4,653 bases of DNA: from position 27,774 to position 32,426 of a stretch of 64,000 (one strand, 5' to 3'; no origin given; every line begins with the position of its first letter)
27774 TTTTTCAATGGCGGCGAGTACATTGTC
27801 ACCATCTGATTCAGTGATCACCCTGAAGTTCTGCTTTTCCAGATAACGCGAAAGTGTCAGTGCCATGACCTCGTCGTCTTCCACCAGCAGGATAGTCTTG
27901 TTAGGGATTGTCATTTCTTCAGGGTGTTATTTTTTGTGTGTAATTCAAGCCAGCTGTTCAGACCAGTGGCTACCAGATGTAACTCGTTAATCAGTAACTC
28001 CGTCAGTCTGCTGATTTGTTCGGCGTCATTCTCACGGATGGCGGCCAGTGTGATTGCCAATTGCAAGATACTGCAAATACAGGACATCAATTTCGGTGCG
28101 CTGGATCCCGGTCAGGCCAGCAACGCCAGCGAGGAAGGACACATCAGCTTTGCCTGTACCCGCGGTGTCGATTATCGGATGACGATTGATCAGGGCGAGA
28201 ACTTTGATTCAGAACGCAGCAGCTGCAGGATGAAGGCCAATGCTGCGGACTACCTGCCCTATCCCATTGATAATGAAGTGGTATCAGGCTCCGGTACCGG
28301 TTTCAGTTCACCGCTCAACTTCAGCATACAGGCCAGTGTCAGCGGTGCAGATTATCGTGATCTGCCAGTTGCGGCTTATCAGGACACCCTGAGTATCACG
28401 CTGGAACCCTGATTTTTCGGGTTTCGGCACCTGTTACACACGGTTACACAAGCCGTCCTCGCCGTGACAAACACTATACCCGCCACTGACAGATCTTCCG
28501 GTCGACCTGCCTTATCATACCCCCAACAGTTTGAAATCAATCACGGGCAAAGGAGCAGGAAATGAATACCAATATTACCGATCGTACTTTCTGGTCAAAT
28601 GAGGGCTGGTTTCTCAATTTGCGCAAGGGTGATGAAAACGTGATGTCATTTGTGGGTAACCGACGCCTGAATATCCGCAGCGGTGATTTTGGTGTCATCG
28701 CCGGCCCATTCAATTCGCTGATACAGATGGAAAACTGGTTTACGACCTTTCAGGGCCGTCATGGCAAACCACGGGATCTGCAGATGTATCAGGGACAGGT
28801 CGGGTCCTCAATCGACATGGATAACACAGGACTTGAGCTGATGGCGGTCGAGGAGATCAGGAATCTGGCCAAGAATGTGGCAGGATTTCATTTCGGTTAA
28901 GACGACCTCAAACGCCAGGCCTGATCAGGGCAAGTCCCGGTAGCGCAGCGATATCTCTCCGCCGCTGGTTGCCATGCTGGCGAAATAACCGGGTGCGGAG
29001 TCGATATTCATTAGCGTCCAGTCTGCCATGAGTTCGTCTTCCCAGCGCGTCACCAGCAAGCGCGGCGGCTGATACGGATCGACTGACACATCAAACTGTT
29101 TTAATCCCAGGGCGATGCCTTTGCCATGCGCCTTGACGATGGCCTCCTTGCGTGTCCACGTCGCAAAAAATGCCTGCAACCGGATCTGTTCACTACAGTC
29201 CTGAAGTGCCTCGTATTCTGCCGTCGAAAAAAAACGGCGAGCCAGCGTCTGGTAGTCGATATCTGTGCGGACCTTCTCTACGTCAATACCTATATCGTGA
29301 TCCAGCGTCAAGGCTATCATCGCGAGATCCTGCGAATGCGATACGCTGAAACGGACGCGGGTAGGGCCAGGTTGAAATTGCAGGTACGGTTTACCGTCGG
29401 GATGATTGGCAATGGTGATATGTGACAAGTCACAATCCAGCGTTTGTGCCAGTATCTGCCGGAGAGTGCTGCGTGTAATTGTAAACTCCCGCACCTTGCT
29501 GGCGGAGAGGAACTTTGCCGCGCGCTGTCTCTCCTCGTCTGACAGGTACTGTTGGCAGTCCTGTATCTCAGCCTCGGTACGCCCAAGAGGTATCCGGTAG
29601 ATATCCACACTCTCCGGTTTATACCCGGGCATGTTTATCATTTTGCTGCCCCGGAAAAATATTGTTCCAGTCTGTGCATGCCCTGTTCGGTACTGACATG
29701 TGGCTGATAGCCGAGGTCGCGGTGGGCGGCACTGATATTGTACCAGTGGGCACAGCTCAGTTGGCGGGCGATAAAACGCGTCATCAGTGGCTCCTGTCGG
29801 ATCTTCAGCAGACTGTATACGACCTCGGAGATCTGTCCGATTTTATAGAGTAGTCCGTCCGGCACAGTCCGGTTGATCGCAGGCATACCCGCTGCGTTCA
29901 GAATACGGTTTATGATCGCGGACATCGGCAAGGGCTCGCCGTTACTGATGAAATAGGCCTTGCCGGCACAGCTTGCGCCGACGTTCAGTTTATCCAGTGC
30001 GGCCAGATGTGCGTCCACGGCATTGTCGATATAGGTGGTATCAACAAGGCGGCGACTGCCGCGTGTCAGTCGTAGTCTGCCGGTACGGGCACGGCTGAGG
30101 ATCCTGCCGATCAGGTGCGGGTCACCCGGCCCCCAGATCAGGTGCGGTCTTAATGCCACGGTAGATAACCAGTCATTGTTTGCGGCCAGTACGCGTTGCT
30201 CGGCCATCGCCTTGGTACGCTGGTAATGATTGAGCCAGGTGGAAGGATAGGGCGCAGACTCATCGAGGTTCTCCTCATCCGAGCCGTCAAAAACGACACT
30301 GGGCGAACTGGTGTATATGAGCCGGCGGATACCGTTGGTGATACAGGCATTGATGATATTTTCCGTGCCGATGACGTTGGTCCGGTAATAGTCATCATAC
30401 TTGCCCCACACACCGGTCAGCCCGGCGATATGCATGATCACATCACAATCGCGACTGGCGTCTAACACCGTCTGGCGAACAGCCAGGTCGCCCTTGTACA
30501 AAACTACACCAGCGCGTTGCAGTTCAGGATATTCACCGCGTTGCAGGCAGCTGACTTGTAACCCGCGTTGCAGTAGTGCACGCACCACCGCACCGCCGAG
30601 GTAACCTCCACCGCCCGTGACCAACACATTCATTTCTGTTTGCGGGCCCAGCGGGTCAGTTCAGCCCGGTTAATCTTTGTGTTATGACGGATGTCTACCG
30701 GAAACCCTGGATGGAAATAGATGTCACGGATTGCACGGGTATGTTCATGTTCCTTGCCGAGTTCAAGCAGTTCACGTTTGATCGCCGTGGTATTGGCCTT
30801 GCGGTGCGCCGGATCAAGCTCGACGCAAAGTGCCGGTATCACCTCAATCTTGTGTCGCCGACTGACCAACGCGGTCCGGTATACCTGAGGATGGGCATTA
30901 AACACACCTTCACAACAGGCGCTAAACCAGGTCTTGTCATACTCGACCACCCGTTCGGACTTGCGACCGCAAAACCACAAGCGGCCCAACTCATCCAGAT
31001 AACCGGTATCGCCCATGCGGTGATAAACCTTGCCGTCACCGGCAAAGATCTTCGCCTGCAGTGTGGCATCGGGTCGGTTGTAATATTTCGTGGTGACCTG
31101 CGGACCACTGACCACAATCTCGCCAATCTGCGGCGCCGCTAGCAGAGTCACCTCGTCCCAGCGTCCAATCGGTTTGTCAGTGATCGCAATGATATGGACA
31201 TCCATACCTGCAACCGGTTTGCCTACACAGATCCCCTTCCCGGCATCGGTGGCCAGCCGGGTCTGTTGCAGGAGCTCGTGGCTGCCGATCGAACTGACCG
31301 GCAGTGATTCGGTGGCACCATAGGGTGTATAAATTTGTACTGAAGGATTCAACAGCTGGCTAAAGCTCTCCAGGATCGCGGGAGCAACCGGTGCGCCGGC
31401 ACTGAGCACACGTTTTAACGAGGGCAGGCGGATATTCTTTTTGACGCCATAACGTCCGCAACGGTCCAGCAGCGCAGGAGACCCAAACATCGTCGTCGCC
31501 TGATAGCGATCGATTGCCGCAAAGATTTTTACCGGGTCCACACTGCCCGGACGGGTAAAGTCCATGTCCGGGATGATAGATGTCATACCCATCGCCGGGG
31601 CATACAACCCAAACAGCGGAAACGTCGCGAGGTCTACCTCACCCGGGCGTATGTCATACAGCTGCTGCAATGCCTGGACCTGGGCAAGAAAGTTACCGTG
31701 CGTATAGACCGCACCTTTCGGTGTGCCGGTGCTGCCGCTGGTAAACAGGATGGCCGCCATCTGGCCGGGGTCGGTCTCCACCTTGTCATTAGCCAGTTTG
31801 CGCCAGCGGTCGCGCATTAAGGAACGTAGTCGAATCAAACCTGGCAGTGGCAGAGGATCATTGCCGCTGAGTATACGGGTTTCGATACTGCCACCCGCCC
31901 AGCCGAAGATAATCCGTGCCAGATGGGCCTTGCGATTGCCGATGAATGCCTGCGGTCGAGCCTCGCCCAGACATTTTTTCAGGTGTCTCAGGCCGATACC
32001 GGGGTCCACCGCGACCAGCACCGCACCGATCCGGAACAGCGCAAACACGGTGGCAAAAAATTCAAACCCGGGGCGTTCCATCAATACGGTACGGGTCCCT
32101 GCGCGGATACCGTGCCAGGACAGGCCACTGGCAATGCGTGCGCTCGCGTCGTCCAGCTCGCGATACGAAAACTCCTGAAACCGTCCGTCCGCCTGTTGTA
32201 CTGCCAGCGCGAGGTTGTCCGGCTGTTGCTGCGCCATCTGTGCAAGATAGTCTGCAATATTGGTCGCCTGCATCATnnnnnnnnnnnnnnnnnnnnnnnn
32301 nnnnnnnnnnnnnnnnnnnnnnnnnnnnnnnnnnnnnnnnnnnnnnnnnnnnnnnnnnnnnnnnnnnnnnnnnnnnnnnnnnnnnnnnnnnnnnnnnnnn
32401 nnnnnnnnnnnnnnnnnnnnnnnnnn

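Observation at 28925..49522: Single 20.6-kb operon fusing a PUFA-synthase-type megasynthase (pfaD-pfaA-pfaC) to the complete olefin pathway (oleABCD) and the PPTase pfaE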

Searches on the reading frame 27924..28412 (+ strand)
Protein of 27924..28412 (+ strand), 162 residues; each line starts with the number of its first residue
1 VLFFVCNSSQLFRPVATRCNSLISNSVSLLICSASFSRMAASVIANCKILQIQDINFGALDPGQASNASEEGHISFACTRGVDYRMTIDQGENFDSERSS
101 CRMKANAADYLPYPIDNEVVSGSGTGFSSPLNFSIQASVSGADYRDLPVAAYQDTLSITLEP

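Call 13: search_protein_families(library=pfam, proteins=[window:27924-28412:+])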
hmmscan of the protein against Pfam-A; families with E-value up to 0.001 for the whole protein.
window:27924-28412:+ (162 aa): 1 family
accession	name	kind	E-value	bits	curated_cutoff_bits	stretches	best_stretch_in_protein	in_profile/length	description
PF05229.21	SCPU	-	8.3e-13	49.3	22.4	1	39-159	7-138/138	Spore Coat Protein U domain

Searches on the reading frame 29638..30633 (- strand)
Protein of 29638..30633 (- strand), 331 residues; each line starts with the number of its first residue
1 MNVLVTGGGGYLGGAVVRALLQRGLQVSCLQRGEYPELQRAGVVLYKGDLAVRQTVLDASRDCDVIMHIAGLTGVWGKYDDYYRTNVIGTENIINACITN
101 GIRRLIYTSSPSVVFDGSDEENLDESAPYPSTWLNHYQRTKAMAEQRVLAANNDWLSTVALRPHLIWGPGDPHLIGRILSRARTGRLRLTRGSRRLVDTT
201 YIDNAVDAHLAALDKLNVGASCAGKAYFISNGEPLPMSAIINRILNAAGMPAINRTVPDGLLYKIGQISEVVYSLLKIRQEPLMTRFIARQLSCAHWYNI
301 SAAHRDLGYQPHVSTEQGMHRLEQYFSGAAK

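Call 3: search_protein_families(library=pfam, proteins=[window:29638-30633:-])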
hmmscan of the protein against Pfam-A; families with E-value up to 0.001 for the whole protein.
window:29638-30633:- (331 aa): 8 families
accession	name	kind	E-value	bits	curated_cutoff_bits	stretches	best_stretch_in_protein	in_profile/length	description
PF01073.25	3Beta_HSD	-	4.7e-52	177.2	22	1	4-254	1-274/280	3-beta hydroxysteroid dehydrogenase/isomerase family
PF01370.27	Epimerase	-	3.5e-32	112.1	20.9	1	3-219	1-231/240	NAD dependent epimerase/dehydratase family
PF07993.18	NAD_binding_4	-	1e-17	64.6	20.1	1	59-178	85-216/258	Male sterility protein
PF04321.23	RmlD_sub_bind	-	2e-15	57.1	27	1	1-250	1-233/287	RmlD substrate binding domain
PF13460.12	NAD_binding_10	-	9.3e-13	48.9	27.2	1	7-156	1-139/184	NAD(P)H-binding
PF16363.11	GDP_Man_Dehyd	-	4.8e-12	46.4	27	1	4-149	1-165/332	GDP-mannose 4,6 dehydratase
PF05368.20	NmrA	-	7.5e-09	36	27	1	3-110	5-107/298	NmrA-like family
PF02719.21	Polysacc_synt_2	-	7.6e-07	29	20.2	1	3-110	1-128/293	Polysaccharide biosynthesis protein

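Call 4: search_protein_families(library=ncbifam, proteins=[window:29638-30633:-])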
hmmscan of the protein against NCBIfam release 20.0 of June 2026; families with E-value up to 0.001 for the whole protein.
window:29638-30633:- (331 aa): 21 families
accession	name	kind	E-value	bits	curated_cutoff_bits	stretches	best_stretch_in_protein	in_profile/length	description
NF042423.1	oxyalk_red_Shew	equivalog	8.7e-132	439.2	580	1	2-322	10-331/331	2-alkyl-3-oxoalkanoate reductase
NF042422.1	oxyalk_red_OleD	equivalog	1.2e-127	425.8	580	1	1-325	1-327/329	2-alkyl-3-oxoalkanoate reductase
TIGR03466.1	HpnA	hypoth_equivalog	2.8e-40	138.2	367.65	1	1-321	1-316/327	hopanoid-associated sugar epimerase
NF052578.1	StrlDmthSdmBMthl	equivalog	3.9e-28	99.1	600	1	1-313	1-310/328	sterol demethylase protein SdmB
TIGR01179.1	galE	equivalog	2.2e-20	72.8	262.3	1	2-164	1-174/332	UDP-glucose 4-epimerase GalE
TIGR01746.1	Thioester-redct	subfamily_domain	1.3e-17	64.1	213.35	1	60-168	86-197/371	thioester reductase domain-containing protein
TIGR04180.1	EDH_00030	hypoth_equivalog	1.7e-16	60.2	475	1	3-215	1-227/297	NAD-dependent 4,6-dehydratase LegB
NF058621.1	DiazavRedAvaA7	equivalog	6.4e-13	49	400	1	1-258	1-257/304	3-diazoavenalumate denitrifying reductase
NF007956.0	PRK10675.1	subfamily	6.1e-11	42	394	1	1-148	1-160/338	UDP-glucose 4-epimerase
TIGR01214.1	rmlD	equivalog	1.1e-10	41.1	224.05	1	3-154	2-141/285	dTDP-4-dehydrorhamnose reductase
TIGR04130.1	FnlA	equivalog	3.8e-10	39.2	730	1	3-115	7-129/337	UDP-N-acetylglucosamine 4,6-dehydratase/5-epimerase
TIGR01181.1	dTDP_gluc_dehyt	equivalog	6.3e-10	38.6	365.1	1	3-325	2-310/321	dTDP-glucose 4,6-dehydratase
NF041293.1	G6PDh_Azf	equivalog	1.3e-09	37.9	400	1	2-115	4-120/252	NAD-dependent glucose-6-phosphate dehydrogenase Azf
TIGR03589.1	PseB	equivalog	1.4e-08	34.1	407.75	1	2-109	6-124/324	UDP-N-acetylglucosamine 4,6-dehydratase (inverting)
NF005539.0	PRK07201.1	equivalog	2.9e-08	32.9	549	1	1-151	1-164/657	SDR family oxidoreductase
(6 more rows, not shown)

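Call 31: search_solved_structures(query=window:29638-30633:-)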
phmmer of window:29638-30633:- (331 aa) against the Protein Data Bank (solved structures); distinct sequences matched with E-value up to 0.001: 90 (the best 60 are shown).
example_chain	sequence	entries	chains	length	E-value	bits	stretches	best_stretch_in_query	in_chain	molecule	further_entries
6jkg_A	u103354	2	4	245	8.2e-40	140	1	4-229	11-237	Sterol-4-alpha-carboxylate 3-dehydrogenase, decarboxylating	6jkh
3wj7_A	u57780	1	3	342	1.9e-19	73.1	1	3-314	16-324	Putative oxidoreductase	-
6kv9_A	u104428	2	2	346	6.5e-18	68.1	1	2-221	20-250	MoeE5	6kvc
6wjb_A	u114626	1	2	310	2.3e-14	56.4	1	3-204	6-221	NAD-dependent epimerase/dehydratase family protein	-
6wj9_A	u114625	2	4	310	1.9e-13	53.4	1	3-187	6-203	NAD-dependent epimerase/dehydratase family protein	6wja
2p5u_A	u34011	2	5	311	2e-12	50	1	1-216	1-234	UDP-glucose 4-epimerase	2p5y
7xpo_A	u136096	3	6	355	1.3e-11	47.4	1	2-146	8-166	UDP-glucose 4-epimerase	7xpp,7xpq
8w3u_A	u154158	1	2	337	8e-11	44.8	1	2-173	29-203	dTDP-glucose 4,6-dehydratase related protein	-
9ar1_A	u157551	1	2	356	9.7e-11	44.5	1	2-173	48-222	dTDP-glucose 4,6-dehydratase related protein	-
4r1s_A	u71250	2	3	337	1.3e-10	44.1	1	3-169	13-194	cinnamoyl CoA reductase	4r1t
8wxk_A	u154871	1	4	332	1.3e-10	44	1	2-150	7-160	UDP-glucose 4-epimerase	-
8rdg_A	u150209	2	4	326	1.5e-10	43.9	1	1-130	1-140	SDR family NAD(P)-dependent oxidoreductase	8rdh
8rdi_A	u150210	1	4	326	2.4e-10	43.2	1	1-128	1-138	SDR family NAD(P)-dependent oxidoreductase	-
8vr2_A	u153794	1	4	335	6.7e-10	41.7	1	3-233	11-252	NAD-dependent epimerase/dehydratase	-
1lrj_A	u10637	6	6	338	9.9e-10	41.2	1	1-155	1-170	UDP-glucose 4-epimerase | UDP-GALACTOSE 4-EPIMERASE | UDP-GALACTOSE-4-EPIMERASE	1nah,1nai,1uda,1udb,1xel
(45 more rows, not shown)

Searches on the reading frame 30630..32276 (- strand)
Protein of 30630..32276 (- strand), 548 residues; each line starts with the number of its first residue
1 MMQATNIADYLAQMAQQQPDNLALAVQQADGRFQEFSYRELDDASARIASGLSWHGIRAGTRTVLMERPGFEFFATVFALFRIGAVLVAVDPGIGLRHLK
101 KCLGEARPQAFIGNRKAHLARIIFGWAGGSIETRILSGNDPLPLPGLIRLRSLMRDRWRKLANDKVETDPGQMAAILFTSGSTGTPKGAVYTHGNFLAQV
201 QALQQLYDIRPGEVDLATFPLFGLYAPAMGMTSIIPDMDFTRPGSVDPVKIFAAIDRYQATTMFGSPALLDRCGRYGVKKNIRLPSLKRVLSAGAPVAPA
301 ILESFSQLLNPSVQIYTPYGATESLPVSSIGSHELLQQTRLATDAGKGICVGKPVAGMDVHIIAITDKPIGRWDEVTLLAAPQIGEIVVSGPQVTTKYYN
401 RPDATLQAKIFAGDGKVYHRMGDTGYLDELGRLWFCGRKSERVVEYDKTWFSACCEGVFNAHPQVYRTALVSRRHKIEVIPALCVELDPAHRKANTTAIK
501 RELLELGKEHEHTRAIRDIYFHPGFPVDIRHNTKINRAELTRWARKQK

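Call 3: search_protein_families(library=pfam, proteins=[window:30630-32276:-])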
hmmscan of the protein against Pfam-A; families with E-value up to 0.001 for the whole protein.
window:30630-32276:- (548 aa): 1 family
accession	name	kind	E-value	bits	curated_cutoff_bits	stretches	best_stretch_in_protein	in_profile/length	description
PF00501.34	AMP-binding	-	2e-58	198.5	29.9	1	13-399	3-384/384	AMP-binding enzyme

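Call 4: search_protein_families(library=ncbifam, proteins=[window:30630-32276:-])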
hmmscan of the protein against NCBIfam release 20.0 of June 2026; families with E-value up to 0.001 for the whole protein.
window:30630-32276:- (548 aa): 95 families (the best 25 are shown)
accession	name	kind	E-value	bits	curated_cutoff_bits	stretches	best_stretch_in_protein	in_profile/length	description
NF006754.0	PRK09274.1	equivalog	1.6e-212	706.6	478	1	2-547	2-550/555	fatty acid CoA ligase family protein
NF045785.1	OlefBLtnSynShew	equivalog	6.8e-190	632.1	850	1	6-544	2-551/552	olefin beta-lactone synthetase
NF045786.1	OlefBLtnSynXan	equivalog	8.6e-184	612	900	1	6-547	2-544/544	olefin beta-lactone synthetase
NF004837.0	PRK06187.1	subfamily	3.4e-52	177.4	476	1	3-486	6-470/531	long-chain-fatty-acid--CoA ligase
TIGR01733.1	AA-adenyl-dom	subfamily_domain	8e-37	127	317.4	1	37-443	1-382/409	amino acid adenylation domain-containing protein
NF006182.0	PRK08316.1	subfamily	1.7e-35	122.6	663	1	4-486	10-466/523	fatty acyl-CoA synthetase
NF006181.0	PRK08314.1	subfamily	3.6e-35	121.2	705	2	161-493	194-508/563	long-chain-fatty-acid--CoA ligase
NF005676.0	PRK07470.1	equivalog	2.2e-34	119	774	1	3-494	18-486/544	acyl-CoA synthetase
NF004822.0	PRK06178.1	equivalog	1.9e-32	112.6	782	1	4-491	36-521/571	acyl-CoA synthetase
NF005702.0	PRK07514.1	subfamily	1.9e-32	112.3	558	1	7-476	5-437/506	malonyl-CoA synthase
NF005857.1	PRK07786.1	exception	1.7e-31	109.3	733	1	5-476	9-450/513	fatty-acid--CoA ligase FadD5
NF009233.0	PRK12583.1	subfamily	2.8e-31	108.6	832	2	162-471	192-482/558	fatty acid CoA ligase family protein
NF004758.0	PRK06087.1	equivalog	1.8e-30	105.9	736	1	5-472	24-466/548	medium-chain fatty-acid--CoA ligase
NF002966.0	PRK03640.1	equivalog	4e-30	104.8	556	2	166-474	136-417/483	o-succinylbenzoate--CoA ligase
NF004114.0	PRK05605.1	equivalog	1.2e-29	103.1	766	2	150-475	198-505/575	long-chain-fatty-acid--CoA ligase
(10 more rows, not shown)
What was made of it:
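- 30630..32276 (-): oleC: AMP-dependent olefin beta-lactone synthetase (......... motif at aa 179). NF045785 632 bits and NF045786 612 bits (olefin beta-lactone synthetase; below the equivalog cut-offs of 850 and 900); PRK09274 707 bits against a cut-off of 478 (call 4)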

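Call 30: search_solved_structures(query=window:30630-32276:-)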
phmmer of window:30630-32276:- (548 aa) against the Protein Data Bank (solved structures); distinct sequences matched with E-value up to 0.001: 208 (the best 60 are shown).
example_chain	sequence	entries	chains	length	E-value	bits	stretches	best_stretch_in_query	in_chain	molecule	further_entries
8r2q_A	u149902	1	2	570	2.6e-23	85.5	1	9-475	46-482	Probable fatty-acid-CoA ligase FadD5 (Fatty-acid-CoA synthetase) (Fatty-acid-CoA synthase)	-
8wev_A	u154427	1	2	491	3.2e-23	85.3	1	173-471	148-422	Feruloyl-CoA Synthetase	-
8weu_A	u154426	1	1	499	3.4e-23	85.1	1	173-471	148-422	Fatty-acyl-CoA synthase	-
8r2r_A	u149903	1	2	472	1.8e-21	79.5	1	9-465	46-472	Probable fatty-acid-CoA ligase FadD5 (Fatty-acid-CoA synthetase) (Fatty-acid-CoA synthase)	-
3g7s_A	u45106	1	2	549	3e-21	78.7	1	31-493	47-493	Long-chain-fatty-acid--CoA ligase (FadD-1)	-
5jjp_A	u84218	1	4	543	6.1e-21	77.7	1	4-443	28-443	Nonribosomal peptide synthase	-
6mfy_A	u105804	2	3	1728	2.4e-18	69.2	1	14-442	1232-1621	Linear gramicidin synthase subunit A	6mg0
6mfz_A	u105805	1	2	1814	3.1e-18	68.8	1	14-442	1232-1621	Linear gramicidin synthase subunit A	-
9be3_A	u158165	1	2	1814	3.1e-18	68.8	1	14-442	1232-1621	Linear gramicidin synthase subunit A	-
9be4_A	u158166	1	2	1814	3.1e-18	68.8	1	14-442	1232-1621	Linear gramicidin synthase subunit A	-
9meh_A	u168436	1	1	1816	3.1e-18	68.8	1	14-442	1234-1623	Linear gramicidin synthase subunit A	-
6oyf_A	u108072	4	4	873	7.2e-18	67.6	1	10-442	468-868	Txo1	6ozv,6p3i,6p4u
5buq_A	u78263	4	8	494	1.1e-17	67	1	172-470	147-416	2-succinylbenzoate--CoA ligase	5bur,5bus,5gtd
6p1j_A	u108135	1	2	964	1.2e-17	66.9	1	11-443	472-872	Txo2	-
5x8f_A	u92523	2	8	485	1.5e-17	66.5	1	172-470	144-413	2-succinylbenzoate--CoA ligase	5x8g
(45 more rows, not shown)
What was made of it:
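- Tried and rejected: PDB sequence searches for OleC and OleD (calls 30, 31).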
